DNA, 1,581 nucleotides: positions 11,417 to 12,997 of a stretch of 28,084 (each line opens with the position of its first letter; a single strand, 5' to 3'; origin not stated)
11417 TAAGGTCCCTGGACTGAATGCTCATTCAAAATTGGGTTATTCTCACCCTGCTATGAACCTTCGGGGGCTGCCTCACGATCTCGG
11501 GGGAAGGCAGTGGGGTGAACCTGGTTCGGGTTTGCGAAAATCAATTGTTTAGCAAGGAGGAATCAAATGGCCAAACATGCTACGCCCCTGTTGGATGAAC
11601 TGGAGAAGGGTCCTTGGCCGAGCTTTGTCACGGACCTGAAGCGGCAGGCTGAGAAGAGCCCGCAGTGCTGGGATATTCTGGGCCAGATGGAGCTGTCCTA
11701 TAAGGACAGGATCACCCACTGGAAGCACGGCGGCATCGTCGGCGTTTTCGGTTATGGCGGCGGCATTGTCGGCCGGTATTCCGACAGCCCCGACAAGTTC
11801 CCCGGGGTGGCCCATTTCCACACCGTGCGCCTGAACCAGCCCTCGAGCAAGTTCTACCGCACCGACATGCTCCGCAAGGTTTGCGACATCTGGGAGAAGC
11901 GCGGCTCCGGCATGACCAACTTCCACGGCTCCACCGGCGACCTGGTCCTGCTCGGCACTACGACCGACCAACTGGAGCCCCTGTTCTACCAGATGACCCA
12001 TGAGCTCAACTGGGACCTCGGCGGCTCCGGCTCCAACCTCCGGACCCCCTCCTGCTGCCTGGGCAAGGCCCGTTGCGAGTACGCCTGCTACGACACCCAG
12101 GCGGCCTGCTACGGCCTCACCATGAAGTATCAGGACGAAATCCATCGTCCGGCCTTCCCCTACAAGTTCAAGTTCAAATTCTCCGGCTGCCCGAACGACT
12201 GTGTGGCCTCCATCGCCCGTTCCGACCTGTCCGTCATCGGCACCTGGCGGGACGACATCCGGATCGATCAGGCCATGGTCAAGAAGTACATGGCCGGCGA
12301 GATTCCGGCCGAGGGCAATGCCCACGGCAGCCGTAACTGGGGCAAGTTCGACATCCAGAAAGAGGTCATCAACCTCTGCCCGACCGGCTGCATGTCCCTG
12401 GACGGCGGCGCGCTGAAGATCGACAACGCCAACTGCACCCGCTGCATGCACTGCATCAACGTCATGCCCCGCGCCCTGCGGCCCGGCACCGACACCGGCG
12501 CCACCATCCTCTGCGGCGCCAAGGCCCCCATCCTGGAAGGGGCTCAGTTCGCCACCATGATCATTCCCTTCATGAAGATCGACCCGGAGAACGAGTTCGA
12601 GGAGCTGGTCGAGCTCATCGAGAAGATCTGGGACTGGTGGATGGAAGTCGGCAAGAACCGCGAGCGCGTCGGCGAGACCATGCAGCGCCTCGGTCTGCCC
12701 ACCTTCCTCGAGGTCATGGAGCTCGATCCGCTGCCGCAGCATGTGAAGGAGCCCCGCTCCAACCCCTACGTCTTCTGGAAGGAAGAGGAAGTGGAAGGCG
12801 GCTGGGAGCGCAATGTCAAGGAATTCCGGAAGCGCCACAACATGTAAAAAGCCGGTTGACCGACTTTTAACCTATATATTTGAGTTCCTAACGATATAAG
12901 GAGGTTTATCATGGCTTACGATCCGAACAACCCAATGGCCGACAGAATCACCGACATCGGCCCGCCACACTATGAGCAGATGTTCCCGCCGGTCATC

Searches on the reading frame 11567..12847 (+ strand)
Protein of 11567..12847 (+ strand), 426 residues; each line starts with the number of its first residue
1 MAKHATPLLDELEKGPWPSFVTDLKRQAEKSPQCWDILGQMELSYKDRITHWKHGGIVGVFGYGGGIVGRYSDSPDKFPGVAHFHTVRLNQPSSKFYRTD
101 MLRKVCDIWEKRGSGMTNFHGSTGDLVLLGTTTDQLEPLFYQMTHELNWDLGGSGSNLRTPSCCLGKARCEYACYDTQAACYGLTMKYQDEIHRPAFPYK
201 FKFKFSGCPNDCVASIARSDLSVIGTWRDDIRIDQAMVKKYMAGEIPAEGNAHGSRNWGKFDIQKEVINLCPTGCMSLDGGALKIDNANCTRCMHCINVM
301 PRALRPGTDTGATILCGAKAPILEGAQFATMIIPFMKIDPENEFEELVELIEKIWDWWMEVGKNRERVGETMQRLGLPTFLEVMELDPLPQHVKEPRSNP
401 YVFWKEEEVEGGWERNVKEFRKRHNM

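Call 46: search_protein_families(library=pfam, proteins=[window:11567-12847:+], max_evalue=0.001)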
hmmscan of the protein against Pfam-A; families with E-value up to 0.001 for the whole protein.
window:11567-12847:+ (426 aa): 2 families
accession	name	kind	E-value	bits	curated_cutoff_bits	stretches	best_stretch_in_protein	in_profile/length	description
PF01077.27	NIR_SIR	-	3e-37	127.9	27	1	154-386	1-152/158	Nitrite and sulphite reductase 4Fe-4S domain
PF03460.22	NIR_SIR_ferr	-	0.00022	21.4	24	1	83-140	8-63/69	Nitrite/Sulfite reductase ferredoxin-like half domain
